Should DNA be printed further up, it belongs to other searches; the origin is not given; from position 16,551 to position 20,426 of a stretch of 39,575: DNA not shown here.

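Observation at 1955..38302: Intergenic DNA is built almost entirely from degenerate tandem heptamers arranged as long imperfect palindromes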

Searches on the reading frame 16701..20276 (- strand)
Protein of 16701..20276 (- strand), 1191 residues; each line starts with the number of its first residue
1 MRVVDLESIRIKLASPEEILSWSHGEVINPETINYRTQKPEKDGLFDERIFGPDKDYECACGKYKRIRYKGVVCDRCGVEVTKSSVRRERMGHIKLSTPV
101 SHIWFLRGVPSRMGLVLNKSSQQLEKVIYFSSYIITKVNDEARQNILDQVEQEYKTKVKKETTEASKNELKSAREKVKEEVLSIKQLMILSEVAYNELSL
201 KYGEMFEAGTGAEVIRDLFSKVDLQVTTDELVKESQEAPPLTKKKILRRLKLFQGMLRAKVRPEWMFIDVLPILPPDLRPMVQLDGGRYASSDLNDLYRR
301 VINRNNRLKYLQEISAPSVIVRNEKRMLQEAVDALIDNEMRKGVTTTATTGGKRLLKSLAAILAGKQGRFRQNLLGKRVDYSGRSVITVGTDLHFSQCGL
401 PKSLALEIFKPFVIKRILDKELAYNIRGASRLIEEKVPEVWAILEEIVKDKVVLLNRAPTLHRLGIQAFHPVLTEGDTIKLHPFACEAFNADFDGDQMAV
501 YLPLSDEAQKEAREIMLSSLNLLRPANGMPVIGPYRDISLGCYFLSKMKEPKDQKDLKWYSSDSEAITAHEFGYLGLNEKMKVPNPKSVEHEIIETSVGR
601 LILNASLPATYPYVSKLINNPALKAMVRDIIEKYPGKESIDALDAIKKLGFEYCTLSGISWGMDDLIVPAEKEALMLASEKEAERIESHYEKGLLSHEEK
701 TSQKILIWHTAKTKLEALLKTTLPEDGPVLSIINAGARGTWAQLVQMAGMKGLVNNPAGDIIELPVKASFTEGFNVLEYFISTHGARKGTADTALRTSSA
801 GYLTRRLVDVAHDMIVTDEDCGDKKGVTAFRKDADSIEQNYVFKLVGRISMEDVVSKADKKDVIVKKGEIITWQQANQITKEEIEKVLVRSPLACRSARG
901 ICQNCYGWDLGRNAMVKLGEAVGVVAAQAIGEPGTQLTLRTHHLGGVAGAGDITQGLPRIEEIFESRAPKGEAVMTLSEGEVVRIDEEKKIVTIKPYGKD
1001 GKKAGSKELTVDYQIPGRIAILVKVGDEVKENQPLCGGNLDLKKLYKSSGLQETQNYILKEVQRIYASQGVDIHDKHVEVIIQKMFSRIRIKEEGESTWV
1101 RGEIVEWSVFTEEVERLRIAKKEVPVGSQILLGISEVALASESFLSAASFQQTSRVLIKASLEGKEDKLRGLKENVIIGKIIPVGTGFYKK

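Call 11: find_related_loci(query=window:16701-20276:-, collection=genome_contigs, flank=10000)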
Query window:16701-20276:- (1191 aa) in genome_contigs; peptide patterns used: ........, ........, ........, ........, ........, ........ (x = any residue, [..] = any of these).
484 stretches matched a pattern; 460 encode a relative of the query (tblastn E <= 1e-3); the best 80 are kept; 80 distinct loci.
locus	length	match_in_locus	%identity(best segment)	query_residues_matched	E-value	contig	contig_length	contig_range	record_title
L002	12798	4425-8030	89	1-1191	0e+0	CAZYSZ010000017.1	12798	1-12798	MAG TPA_asm: uncultured Candidatus Saccharibacteria bacterium isolate ERP125453_co2_64 genome assembly, contig: NODE_196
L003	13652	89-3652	88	1-1191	0e+0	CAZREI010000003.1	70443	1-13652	MAG TPA_asm: uncultured Candidatus Saccharibacteria bacterium isolate SRP193066_co2_68 genome assembly, contig: NODE_111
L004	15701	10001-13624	86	1-1188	0e+0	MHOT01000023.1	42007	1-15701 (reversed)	MAG: Candidatus Staskawiczbacteria bacterium RIFCSPHIGHO2_02_FULL_42_22 rifcsphigho2_02_scaffold_5288, whole genome shot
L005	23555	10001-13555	84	1-1191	0e+0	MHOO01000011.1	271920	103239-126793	MAG: Candidatus Staskawiczbacteria bacterium RIFCSPHIGHO2_01_FULL_39_25 rifcsphigho2_01_scaffold_552, whole genome shotg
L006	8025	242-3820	84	1-1191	0e+0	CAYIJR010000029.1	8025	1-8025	MAG TPA_asm: uncultured Candidatus Saccharibacteria bacterium isolate ERP119705_co24_179 genome assembly, contig: NODE_1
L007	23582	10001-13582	82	1-1188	0e+0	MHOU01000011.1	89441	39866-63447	MAG: Candidatus Staskawiczbacteria bacterium RIFCSPHIGHO2_02_FULL_43_16 rifcsphigho2_02_scaffold_772, whole genome shotg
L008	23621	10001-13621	82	1-1191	0e+0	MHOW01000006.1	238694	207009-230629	MAG: Candidatus Staskawiczbacteria bacterium RIFCSPLOWO2_01_FULL_33_13 rifcsplowo2_01_scaffold_157, whole genome shotgun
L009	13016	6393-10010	82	1-1191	0e+0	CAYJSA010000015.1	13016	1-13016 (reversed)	MAG TPA_asm: uncultured Candidatus Saccharibacteria bacterium isolate ERP125453_co1_163 genome assembly, contig: NODE_52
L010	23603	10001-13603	89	1-1190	0e+0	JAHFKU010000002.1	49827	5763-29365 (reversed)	MAG: Candidatus Staskawiczbacteria bacterium isolate nzgw417 NODE_159_length_49828_cov_3.953085, whole genome shotgun se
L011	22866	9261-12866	82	1-1191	0e+0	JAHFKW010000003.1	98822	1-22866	MAG: Candidatus Staskawiczbacteria bacterium isolate nzgw419 NODE_98_length_98823_cov_6.098174, whole genome shotgun seq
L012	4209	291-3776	84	1-1161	0e+0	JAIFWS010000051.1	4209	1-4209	MAG: Candidatus Parcubacteria bacterium isolate viral-cat_46_11 PAFVLPS_2018_scaffold_147908, whole genome shotgun seque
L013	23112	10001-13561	82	1-1188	0e+0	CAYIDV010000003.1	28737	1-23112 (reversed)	MAG TPA_asm: uncultured Candidatus Saccharibacteria bacterium isolate ERP119705_co1_218 genome assembly, contig: NODE_15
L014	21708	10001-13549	81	1-1190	0e+0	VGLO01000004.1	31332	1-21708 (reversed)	MAG: Candidatus Staskawiczbacteria bacterium isolate M_DeepCast_50m_m2_049 M_DeepCast_50m_m2_049_Ga0194121_10002201, who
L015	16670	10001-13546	80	1-1187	0e+0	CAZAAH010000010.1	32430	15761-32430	MAG TPA_asm: uncultured Candidatus Saccharibacteria bacterium isolate SRP193066_co2_95 genome assembly, contig: NODE_698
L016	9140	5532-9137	80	1-1188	0e+0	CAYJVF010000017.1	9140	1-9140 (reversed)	MAG TPA_asm: uncultured Candidatus Saccharibacteria bacterium isolate ERP125453_co1_32 genome assembly, contig: NODE_910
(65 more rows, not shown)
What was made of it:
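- On STRR (cyanobacterial short tandemly repeated repetitive sequences): The closest relatives are Candidatus Staskawiczbacteria/Parcubacteria MAGs (call 11).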

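Call 61: search_protein_families(library=pfam, proteins=[L008:9312-9893:+], max_evalue=0.01)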
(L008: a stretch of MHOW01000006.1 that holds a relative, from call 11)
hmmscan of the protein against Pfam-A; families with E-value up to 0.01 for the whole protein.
L008:9312-9893:+ (193 aa): 2 families
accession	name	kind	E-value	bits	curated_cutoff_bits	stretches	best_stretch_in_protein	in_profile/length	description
PF18933.6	PsbP_2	-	0.00014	22.4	27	1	17-99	3-84/184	PsbP-like protein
PF05190.23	MutS_IV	-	0.0095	16.6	22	0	49-100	26-85/92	MutS family domain IV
